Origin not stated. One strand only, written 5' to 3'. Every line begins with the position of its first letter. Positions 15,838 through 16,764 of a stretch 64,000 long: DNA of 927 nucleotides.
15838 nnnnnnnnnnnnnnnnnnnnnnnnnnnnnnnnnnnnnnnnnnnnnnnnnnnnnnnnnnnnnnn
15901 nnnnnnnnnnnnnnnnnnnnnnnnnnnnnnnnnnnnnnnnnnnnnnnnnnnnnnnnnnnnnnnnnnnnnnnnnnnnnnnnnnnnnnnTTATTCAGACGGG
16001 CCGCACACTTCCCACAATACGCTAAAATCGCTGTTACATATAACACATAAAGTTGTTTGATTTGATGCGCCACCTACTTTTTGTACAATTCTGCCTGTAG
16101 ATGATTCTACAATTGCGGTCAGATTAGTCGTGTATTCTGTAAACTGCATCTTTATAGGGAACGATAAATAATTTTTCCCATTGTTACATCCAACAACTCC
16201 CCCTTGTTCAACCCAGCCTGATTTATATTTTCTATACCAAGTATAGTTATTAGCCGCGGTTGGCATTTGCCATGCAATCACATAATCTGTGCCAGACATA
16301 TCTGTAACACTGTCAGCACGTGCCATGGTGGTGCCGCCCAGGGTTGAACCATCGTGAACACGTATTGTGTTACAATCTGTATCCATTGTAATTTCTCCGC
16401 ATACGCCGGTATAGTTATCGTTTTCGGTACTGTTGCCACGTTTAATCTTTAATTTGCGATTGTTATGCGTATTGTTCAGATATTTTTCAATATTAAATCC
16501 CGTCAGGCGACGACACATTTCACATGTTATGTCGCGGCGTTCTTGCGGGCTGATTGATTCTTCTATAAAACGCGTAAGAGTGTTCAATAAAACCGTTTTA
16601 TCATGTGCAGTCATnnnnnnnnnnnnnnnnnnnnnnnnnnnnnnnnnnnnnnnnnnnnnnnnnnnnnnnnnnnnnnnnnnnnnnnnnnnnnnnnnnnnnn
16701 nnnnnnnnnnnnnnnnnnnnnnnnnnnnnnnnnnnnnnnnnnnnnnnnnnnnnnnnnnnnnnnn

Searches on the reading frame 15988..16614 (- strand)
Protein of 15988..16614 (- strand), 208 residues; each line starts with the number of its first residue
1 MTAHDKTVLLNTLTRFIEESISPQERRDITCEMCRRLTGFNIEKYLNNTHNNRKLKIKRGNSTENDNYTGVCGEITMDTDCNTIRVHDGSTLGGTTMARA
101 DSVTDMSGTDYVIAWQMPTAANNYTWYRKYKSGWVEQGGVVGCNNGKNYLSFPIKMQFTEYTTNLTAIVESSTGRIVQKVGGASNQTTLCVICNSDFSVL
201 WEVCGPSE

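Call 4: search_protein_families(library=pfam, proteins=[window:15988-16614:-], max_evalue=0.01)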
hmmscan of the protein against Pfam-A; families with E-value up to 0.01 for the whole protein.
window:15988-16614:- (208 aa): 1 family
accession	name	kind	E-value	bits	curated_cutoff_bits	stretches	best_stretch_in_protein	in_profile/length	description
PF18454.7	Mtd_N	-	1.4e-08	34.9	26.3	1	56-91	2-37/37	Major tropism determinant N-terminal domain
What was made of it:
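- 15988..16614 (-): Phage tail-fibre-like protein, 208 aa. It has three N-terminal helices, an Mtd_N beta-prism, the conserved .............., and a beta-sandwich receptor-binding tip. PF18454 E=1.4e-8 (call 4).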

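Call 5: search_protein_families(library=ncbifam, proteins=[window:15988-16614:-], max_evalue=0.01)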
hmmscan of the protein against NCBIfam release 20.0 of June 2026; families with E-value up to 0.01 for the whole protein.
window:15988-16614:- (208 aa): 0 families

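Call 19: search_solved_structures(query=A2, max_evalue=1, show_alignments=2)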
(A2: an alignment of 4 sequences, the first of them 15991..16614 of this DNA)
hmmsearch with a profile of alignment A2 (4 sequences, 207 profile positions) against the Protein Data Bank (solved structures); distinct sequences matched with E-value up to 1: 12.
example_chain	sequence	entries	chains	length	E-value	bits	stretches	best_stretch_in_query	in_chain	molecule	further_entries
1yu3_A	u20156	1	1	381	1.2e-13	54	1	52-162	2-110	Major Tropism Determinant (Mtd-I1)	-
1yu2_A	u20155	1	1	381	1.2e-13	54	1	52-162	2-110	Major Tropism Determinant (Mtd-M1)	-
1yu4_A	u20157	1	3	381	1.2e-13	54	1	52-162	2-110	Major Tropism Determinant (Mtd-U1)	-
1yu1_A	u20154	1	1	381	1.2e-13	54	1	52-162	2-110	Major Tropism Determinant (Mtd-P3c)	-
1yu0_A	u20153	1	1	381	1.2e-13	54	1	52-162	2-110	Major Tropism Determinant (Mtd-P1)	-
2iou_A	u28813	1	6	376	5.4e-13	51.8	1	55-162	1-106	Major Tropism Determinant P1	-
5e9p_A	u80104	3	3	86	0.26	13.7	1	108-133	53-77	Cellulase, glycosyl hydrolase family 5, TPS linker, domain X | Glycosyl hydrolase family 5 cellulase CBM64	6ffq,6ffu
5e9o_A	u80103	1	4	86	0.26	13.7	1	106-133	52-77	Cellulase, glycosyl hydrolase family 5, TPS linker, domain X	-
5egj_A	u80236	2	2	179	0.5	12.8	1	87-165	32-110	Acyl CoA Hydrolase | Thioesterase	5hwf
5egl_A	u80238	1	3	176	0.57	12.6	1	87-165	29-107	Acyl CoA Hydrolase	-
4ncp_A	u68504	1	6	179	0.59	12.5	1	87-165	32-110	Uncharacterized protein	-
5hz4_A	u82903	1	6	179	0.77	12.1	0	87-165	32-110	Thioesterase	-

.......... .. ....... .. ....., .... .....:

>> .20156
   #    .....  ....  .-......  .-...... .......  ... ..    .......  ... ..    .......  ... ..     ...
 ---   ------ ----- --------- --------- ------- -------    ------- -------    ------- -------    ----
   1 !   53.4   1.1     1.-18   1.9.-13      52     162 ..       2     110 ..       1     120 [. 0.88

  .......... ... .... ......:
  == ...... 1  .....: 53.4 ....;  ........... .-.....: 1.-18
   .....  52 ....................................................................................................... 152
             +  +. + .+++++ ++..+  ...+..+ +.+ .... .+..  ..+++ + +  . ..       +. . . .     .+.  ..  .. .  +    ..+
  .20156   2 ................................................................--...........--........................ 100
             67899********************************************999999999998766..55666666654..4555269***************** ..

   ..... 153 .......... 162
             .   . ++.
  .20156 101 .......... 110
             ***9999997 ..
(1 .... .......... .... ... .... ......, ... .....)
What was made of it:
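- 15988..16614 (-): A profile hits BPP-1 Mtd at 1.2e-13 (call 19).
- On Phage tail-fibre receptor-binding proteins (Mtd_N + gp53-like C-terminal tip): Mtd 1yu0-4 at 1.2e-13 (call 19).
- Closest known: Bordetella phage BPP-1 Mtd. Same: The N-terminal beta-prism (Mtd_N) is homologous (calls 4, 19).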

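Call 25: find_homologous_proteins(query=A2, max_evalue=0.001)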
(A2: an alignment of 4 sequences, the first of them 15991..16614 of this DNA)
Query A2 (4 sequences) (208 aa, profile of the alignment): 4449 proteins with E <= 0.001 among 8000 candidates; the best 120 are listed.
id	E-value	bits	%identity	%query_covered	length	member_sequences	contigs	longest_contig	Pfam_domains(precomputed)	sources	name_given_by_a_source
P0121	2.0e-110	385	100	100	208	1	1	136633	PF18454.8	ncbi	-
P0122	1.2e-101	356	54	89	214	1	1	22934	PF18454.8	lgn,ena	-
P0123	1.2e-99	350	82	100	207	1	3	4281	PF18454.8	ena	-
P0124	1.2e-89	317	71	100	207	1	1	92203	PF18454.8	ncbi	-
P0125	3.9e-89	315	49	75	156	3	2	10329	PF18454.8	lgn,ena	-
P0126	2.4e-74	267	69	99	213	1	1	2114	PF18454.8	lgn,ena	-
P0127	2.1e-70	254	94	67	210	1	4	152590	PF18454.8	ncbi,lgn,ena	-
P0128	3.6e-65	237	50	99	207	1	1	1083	PF18454.8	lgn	-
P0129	3.9e-65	237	48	99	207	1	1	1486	PF18454.8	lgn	-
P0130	5.4e-59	217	63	77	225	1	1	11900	PF18454.8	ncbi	-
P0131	5.5e-59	217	67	78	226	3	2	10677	PF18454.8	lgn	-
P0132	3.1e-56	208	41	95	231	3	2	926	PF18454.8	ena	-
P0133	1.6e-54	202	58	77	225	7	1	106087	PF18454.8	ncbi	-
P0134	1.7e-54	202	44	95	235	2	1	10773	PF18454.8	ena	-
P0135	5.9e-54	200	43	94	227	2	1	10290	PF18454.8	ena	-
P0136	6.9e-54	200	48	73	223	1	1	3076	PF18454.8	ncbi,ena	-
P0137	5.2e-53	197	49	73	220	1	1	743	PF18454.8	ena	-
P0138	1.8e-52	196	46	58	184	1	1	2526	PF18454.8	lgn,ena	-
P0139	5.6e-52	194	45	77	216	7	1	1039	PF18454.8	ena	-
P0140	1.1e-51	193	40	94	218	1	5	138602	PF18454.8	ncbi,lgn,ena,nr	ncbi:MAG: hypothetical protein IKB05_02150 [Alphaproteobacteria bacterium]|nr:hypothetical protein [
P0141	1.4e-51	193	56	76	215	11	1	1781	PF18454.8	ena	-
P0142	1.7e-51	192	49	83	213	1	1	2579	PF18454.8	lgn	-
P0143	1.7e-51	192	44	81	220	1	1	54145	PF18454.8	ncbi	-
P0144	2.3e-51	192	52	78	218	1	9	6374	PF18454.8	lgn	-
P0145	4.5e-51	191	44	75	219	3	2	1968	PF18454.8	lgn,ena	-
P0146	5.7e-51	191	43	96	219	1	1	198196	PF18454.8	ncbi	-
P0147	1.0e-50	190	55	83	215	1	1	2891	PF18454.8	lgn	-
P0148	1.3e-50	189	49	80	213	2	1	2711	PF18454.8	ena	-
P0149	1.4e-50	189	48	80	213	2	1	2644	PF18454.8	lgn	-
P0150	1.7e-50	189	47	75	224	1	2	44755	PF18454.8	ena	-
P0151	2.0e-50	189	49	78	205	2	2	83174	PF18454.8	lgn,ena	-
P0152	2.3e-50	189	40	94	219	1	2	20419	PF18454.8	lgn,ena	-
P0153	3.3e-50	188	46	100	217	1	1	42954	PF18454.8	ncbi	-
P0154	3.4e-50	188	65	53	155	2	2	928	PF18454.8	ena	-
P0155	3.4e-50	188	46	80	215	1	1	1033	PF21882.3,PF18454.8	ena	-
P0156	3.8e-50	188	57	59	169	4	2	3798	PF18454.8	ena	-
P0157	3.8e-50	188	46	80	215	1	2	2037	PF21882.3,PF18454.8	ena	-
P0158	4.5e-50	188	49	80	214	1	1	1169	PF18454.8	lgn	-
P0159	4.8e-50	188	46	80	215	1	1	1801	PF18454.8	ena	-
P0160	5.7e-50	187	49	73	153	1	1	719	PF18454.8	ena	-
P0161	6.3e-50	187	47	80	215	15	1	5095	PF18454.8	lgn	-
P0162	9.7e-50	187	49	78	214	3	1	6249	PF18454.8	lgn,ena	-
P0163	1.1e-49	186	43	95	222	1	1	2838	PF18454.8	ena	-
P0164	1.4e-49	186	45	74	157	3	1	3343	PF18454.8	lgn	-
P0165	1.8e-49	186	50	55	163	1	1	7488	PF18454.8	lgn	-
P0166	2.2e-49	185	52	78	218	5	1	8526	PF18454.8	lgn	-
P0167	2.6e-49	185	45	80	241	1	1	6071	PF18454.8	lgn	-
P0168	2.9e-49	185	42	95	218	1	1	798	PF18454.8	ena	-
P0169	3.1e-49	185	42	97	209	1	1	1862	PF18454.8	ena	-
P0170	5.5e-49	184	48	74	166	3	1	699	PF18454.8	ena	-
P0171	7.2e-49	184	43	70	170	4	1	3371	PF18454.8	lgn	-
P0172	9.9e-49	183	49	79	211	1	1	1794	PF18454.8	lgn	-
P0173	1.0e-48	183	50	60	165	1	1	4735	PF18454.8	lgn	-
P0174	1.0e-48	183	45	75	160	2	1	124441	PF18454.8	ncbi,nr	ncbi:MAG: hypothetical protein IJD52_04440 [Alphaproteobacteria bacterium]|nr:hypothetical protein [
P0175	1.3e-48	183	49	74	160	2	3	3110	PF18454.8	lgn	-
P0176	1.4e-48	183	40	100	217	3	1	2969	PF18454.8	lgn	-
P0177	1.6e-48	183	54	77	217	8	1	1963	PF18454.8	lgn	-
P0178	1.7e-48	183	48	85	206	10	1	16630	PF21882.3,PF18454.8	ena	-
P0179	1.8e-48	182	44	76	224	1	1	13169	PF18454.8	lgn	-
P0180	1.9e-48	182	42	99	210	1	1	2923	PF18454.8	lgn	-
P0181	2.0e-48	182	46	80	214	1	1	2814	PF18454.8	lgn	-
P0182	2.5e-48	182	55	53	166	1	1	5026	PF18454.8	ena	-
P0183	2.7e-48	182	51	55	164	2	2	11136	PF18454.8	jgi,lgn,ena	-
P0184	2.7e-48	182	42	75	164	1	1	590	PF18454.8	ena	-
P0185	4.7e-48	181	46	74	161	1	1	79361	PF21882.3,PF18454.8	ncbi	-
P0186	6.0e-48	181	41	74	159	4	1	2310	PF18454.8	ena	-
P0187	6.6e-48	181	44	70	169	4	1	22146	PF18454.8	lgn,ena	-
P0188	6.9e-48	181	49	64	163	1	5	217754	PF18454.8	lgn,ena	-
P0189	7.1e-48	181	52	69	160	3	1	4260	PF18454.8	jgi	-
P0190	7.1e-48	181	47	74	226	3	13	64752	PF18454.8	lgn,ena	-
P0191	7.8e-48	180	56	60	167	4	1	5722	PF18454.8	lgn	-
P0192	8.0e-48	180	59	53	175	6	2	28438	PF18454.8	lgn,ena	-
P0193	8.3e-48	180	46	71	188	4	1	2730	PF18454.8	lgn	-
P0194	8.7e-48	180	54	55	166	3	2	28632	PF18454.8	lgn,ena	-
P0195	1.1e-47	180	55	54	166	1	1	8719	PF18454.8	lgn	-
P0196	1.2e-47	180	61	43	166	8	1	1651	PF18454.8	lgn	-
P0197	1.3e-47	180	46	68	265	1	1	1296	PF18454.8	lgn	-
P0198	1.3e-47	180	45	75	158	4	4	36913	PF18454.8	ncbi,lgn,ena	-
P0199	1.3e-47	180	54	53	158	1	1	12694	PF18454.8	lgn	-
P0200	1.4e-47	180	54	53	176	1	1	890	PF18454.8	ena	-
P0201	1.5e-47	180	56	53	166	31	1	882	PF18454.8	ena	-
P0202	1.6e-47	179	51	52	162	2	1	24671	PF21882.3,PF18454.8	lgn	-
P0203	1.9e-47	179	42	74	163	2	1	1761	PF18454.8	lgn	-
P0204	2.0e-47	179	41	75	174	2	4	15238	PF18454.8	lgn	-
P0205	2.0e-47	179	43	74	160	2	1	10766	PF18454.8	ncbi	-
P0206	2.3e-47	179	43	75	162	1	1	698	PF18454.8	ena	-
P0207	2.6e-47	179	62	54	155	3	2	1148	PF18454.8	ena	-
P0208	3.0e-47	179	55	58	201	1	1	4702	PF18454.8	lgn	-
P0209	3.4e-47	178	62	55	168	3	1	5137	PF18454.8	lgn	-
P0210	3.6e-47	178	40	74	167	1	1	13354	PF18454.8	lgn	-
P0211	3.8e-47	178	44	75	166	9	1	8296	PF18454.8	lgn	-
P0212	3.8e-47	178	55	53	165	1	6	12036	PF18454.8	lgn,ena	-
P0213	4.5e-47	178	48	78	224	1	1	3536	PF18454.8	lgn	-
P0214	5.0e-47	178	42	92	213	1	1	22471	PF18454.8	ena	-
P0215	5.1e-47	178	43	75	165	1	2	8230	PF18454.8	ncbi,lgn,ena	-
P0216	6.1e-47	178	58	51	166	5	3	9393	PF18454.8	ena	-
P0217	6.2e-47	177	46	80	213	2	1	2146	PF18454.8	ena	-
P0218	6.2e-47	177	53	53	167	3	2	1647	PF18454.8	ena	-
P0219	6.5e-47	177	49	59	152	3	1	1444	PF18454.8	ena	-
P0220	7.0e-47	177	44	74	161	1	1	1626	PF18454.8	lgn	-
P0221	7.3e-47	177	47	68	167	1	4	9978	PF18454.8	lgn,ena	-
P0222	7.5e-47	177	62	55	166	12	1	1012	PF18454.8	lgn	-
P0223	7.8e-47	177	45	75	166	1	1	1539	PF18454.8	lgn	-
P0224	8.2e-47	177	54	56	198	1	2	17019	PF18454.8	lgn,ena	-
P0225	9.7e-47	177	42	84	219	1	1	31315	PF21882.3,PF18454.8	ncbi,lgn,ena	-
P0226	1.0e-46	177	45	75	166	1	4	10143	PF18454.8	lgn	-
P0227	1.1e-46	177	44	75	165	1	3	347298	PF18454.8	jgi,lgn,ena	jgi:hypothetical protein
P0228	1.1e-46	177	51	53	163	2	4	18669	PF18454.8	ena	-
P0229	1.2e-46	177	44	74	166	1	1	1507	PF18454.8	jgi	jgi:hypothetical protein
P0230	1.3e-46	176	42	81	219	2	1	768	PF18454.8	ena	-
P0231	1.3e-46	176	53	57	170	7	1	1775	PF18454.8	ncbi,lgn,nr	ncbi:MAG: hypothetical protein UIC65_04590 [Alphaproteobacteria bacterium]|nr:hypothetical protein [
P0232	1.4e-46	176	44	74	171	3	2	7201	PF18454.8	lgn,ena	-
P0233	1.4e-46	176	43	84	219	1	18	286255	PF18454.8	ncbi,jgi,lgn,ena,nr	ncbi:MAG: hypothetical protein E7009_03440 [Alphaproteobacteria bacterium]|nr:hypothetical protein [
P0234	1.6e-46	176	50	61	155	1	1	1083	PF18454.8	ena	-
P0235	1.6e-46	176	47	85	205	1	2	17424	PF21882.3,PF18454.8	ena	-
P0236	1.7e-46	176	56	53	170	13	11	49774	PF18454.8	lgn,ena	-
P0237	1.7e-46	176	45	78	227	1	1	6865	PF18454.8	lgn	-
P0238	1.7e-46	176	51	59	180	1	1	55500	PF18454.8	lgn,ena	-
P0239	1.7e-46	176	43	100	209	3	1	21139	PF18454.8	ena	-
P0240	2.0e-46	176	50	54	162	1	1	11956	PF18454.8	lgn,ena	-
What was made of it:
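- More than 4,400 family members are known, typically 155-235 aa long (call 25).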

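Call 26: find_encoding_contigs(protein=P0124, flank=8000, max_places=2)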
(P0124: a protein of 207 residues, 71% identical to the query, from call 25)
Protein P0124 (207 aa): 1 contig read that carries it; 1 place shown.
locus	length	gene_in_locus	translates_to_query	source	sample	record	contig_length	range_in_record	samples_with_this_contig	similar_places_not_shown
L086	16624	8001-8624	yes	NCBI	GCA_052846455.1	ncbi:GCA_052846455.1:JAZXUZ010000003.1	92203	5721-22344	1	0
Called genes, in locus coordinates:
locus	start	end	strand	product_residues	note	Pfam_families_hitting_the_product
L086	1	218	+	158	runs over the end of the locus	-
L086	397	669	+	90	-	PF00216:Bac_DNA_binding, PF18291:HU-HIG (weak)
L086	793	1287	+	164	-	-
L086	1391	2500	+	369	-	PF20706:GT4-conflict (weak), PF00534:Glycos_transf_1, PF13692:Glyco_trans_1_4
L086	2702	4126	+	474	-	PF01406:tRNA-synt_1e, PF01921:tRNA-synt_1f (faint)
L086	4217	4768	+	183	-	PF06242:TrcR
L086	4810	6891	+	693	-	PF00140:Sigma70_r1_2, PF04546:Sigma70_ner, PF04542:Sigma70_r2, PF04539:Sigma70_r3, PF04545:Sigma70_r4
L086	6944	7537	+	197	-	-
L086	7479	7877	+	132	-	-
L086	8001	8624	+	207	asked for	PF18454:Mtd_N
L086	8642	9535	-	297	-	PF00535:Glycos_transf_2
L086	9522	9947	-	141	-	PF01467:CTP_transf_like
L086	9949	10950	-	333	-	PF04991:LicD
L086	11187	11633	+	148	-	-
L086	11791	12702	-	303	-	PF03462:PCRF, PF00472:RF-1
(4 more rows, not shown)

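Call 27: find_encoding_contigs(protein=P0127, flank=8000, max_places=2)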
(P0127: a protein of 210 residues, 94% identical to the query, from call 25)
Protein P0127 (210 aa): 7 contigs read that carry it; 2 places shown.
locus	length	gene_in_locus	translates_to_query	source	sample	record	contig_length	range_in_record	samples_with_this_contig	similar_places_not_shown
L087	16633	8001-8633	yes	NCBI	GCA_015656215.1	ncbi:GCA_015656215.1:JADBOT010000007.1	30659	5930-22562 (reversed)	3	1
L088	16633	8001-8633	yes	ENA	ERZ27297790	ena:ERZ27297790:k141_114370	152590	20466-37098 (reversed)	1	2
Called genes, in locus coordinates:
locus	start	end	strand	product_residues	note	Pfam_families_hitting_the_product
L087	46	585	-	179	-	-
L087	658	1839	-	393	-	PF01262:AlaDh_PNT_C (weak), PF00890:FAD_binding_2, PF01134:GIDA (faint), PF01266:DAO (weak), PF03486:HI0933_like, PF07992:Pyr_redox_2 (weak), PF12831:FAD_oxidored, PF22780:HI0933_like_1st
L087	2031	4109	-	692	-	PF01411:tRNA-synt_2c, PF07973:tRNA_SAD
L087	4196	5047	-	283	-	-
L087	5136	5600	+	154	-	-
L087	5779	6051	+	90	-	PF00216:Bac_DNA_binding, PF18291:HU-HIG (weak)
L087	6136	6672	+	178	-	-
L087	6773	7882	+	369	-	PF00534:Glycos_transf_1, PF13692:Glyco_trans_1_4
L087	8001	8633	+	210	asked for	PF18454:Mtd_N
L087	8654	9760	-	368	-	PF00535:Glycos_transf_2, PF10111:Glyco_tranf_2_2, PF13641:Glyco_tranf_2_3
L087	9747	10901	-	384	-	PF00534:Glycos_transf_1, PF13692:Glyco_trans_1_4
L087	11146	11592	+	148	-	-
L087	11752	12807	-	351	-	PF03462:PCRF, PF00472:RF-1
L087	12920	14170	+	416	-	-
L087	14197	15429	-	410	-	PF13742:tRNA_anti_2, PF01336:tRNA_anti-codon, PF02601:Exonuc_VII_L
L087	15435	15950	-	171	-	-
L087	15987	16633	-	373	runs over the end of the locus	PF00814:TsaD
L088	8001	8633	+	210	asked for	PF18454:Mtd_N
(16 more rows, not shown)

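Call 28: find_encoding_contigs(protein=P0140, flank=8000, max_places=2)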
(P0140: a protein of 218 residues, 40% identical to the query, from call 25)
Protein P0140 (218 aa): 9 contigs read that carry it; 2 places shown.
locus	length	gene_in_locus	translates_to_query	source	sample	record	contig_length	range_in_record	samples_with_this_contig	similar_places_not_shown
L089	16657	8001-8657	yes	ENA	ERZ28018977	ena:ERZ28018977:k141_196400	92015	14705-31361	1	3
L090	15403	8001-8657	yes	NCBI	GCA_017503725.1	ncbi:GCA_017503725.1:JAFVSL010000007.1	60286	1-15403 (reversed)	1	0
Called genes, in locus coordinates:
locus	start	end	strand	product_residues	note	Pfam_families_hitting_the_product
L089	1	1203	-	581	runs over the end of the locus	PF17848:Zn_ribbon_ACC, PF01039:Carboxyl_trans, PF03255:ACCA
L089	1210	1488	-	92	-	PF00216:Bac_DNA_binding, PF18291:HU-HIG (weak)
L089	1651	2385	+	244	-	PF08534:Redoxin, PF00578:AhpC-TSA, PF10417:1-cysPrx_C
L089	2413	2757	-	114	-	PF01035:DNA_binding_1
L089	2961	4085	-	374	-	PF01520:Amidase_3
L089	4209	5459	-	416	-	-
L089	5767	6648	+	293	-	PF03462:PCRF, PF00472:RF-1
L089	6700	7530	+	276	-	-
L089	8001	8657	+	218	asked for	PF18454:Mtd_N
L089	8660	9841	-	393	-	PF14307:Glyco_tran_WbsX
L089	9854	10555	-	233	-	PF00132:Hexapep (faint)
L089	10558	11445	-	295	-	-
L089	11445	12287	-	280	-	PF00535:Glycos_transf_2, PF10111:Glyco_tranf_2_2, PF13641:Glyco_tranf_2_3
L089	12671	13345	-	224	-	-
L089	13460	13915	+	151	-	-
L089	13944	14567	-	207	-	PF00210:Ferritin, PF02915:Rubrerythrin, PF23458:DUF7130 (weak), PF21349:RUBY_RBDX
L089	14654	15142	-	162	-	-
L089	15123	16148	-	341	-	PF01018:GTP1_OBG, PF02421:FeoB_N, PF03308:MeaB (faint), PF01926:MMR_HSR1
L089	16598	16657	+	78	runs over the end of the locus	-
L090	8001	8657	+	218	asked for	PF18454:Mtd_N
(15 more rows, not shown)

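Call 31: find_related_loci(query=A5, collection=metagenome_contigs, flank=10000)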
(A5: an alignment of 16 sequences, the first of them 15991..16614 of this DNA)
Query A5 (208 aa) in metagenome_contigs; peptide patterns used: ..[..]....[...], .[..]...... (x = any residue, [..] = any of these).
455 stretches matched a pattern; 290 encode a relative of the query (tblastn E <= 1e-3); the best 80 are kept; 78 distinct loci.
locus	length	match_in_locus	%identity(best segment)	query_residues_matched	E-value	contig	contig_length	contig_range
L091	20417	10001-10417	94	1-139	1e-88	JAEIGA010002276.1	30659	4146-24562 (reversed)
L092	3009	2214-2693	46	1-156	3e-44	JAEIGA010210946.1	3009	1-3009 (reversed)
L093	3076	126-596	48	11-162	3e-44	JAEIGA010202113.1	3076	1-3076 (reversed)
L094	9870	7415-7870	46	53-205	4e-40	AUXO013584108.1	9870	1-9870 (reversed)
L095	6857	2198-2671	45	52-205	1e-39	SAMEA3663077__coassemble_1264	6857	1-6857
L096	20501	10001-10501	40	40-205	2e-39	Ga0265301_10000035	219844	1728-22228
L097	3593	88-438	53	52-161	3e-39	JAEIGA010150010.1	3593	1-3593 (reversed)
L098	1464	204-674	44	52-208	3e-39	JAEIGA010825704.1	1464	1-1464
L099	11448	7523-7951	43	33-178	1e-37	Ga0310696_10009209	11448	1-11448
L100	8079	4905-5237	53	52-162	3e-37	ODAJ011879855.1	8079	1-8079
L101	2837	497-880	49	39-163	2e-36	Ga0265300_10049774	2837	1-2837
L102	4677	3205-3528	54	52-161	2e-36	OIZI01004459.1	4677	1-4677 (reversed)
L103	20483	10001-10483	44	52-207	3e-35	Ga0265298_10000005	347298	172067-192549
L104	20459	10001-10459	44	52-205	2e-35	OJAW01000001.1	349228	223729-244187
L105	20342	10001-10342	51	52-165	4e-35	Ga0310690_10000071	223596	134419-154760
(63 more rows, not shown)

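Call 32: find_related_loci(query=A5, collection=viral_contigs, flank=10000)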
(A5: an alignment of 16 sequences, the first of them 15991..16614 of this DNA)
Query A5 (208 aa) in viral_contigs; peptide patterns used: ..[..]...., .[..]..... (x = any residue, [..] = any of these).
288 stretches matched a pattern; 73 encode a relative of the query (tblastn E <= 1e-3); 70 distinct loci.
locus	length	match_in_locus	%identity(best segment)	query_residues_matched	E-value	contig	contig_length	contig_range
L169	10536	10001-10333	53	52-161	4e-34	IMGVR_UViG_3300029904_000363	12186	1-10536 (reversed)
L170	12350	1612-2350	43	52-175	1e-26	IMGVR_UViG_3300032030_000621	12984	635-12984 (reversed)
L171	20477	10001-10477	39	54-207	2e-26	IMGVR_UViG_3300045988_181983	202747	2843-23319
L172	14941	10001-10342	42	50-172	3e-26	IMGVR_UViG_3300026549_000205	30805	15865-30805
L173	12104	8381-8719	42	103-207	8e-18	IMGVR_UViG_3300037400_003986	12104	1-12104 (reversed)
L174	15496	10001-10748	44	103-205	9e-18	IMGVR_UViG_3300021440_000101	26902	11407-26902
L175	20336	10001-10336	41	96-205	2e-17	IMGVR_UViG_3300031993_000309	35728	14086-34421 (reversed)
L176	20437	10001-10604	40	107-205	5e-17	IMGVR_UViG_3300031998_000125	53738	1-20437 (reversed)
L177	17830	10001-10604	40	107-205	5e-17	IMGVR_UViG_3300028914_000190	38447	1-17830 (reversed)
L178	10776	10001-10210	49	100-166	2e-16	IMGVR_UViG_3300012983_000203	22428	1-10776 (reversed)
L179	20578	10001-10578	50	54-163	5e-16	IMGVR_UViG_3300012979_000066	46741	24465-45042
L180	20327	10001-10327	37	100-207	8e-16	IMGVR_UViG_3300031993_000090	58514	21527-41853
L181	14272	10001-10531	39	54-205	1e-15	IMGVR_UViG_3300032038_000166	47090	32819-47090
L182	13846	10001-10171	54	106-162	4e-15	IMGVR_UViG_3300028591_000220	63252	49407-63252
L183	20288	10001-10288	41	110-205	6e-16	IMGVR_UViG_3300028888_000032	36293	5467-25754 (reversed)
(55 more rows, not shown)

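Call 37: search_protein_families(library=pfam, alignment_id=A6, max_evalue=0.00001)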
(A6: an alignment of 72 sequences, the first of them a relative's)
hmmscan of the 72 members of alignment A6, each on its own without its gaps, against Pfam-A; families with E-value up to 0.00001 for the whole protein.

A. member 1, L087:8657-9760:- (368 aa): 3 families
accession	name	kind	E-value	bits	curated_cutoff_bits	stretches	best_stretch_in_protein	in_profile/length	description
PF00535.33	Glycos_transf_2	-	4.7e-44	150.7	23.3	1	11-173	1-163/168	Glycosyl transferase family 2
PF10111.15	Glyco_tranf_2_2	-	2.7e-14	53.8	27.3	1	11-140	1-139/276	Glycosyltransferase like family 2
PF13641.12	Glyco_tranf_2_3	-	1.4e-10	42.1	27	1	8-125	1-123/230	Glycosyltransferase like family 2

B. families by the number of members that match (of 72 scanned): 46 families (the first 25 are shown)
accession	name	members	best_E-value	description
PF00535.33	Glycos_transf_2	13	4.7e-44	Glycosyl transferase family 2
PF13641.12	Glyco_tranf_2_3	10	2.7e-17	Glycosyltransferase like family 2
PF10111.15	Glyco_tranf_2_2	9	2.7e-15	Glycosyltransferase like family 2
PF00534.26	Glycos_transf_1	7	3e-24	Glycosyl transferases group 1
PF13692.12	Glyco_trans_1_4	7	6.9e-24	Glycosyl transferases group 1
PF00132.30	Hexapep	6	1.6e-17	Bacterial transferase hexapeptide (six repeats)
PF04991.19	LicD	5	8.3e-25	LicD family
PF01467.32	CTP_transf_like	5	3.3e-17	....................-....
PF01501.26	Glyco_transf_8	3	2.5e-46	Glycosyl transferase family 8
PF05045.17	RgpF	3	3.7e-20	Rhamnan synthesis protein F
PF04765.19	TOD1_MUCI70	2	2.7e-16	TOD1/MUCI70, glycosyltransferase-like domain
PF13649.12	Methyltransf_25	2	7.7e-16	Methyltransferase domain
PF08241.18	Methyltransf_11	2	8.1e-16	Methyltransferase domain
PF02348.25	CTP_transf_3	2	1.6e-12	Cytidylyltransferase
PF08242.18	Methyltransf_12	2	4.2e-08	Methyltransferase domain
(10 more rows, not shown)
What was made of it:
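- Its first three genes are dominated by GT2, GT4, GT8, acetyltransferases, LicD, CTases, RgpF, WbsX and similar (call 37).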
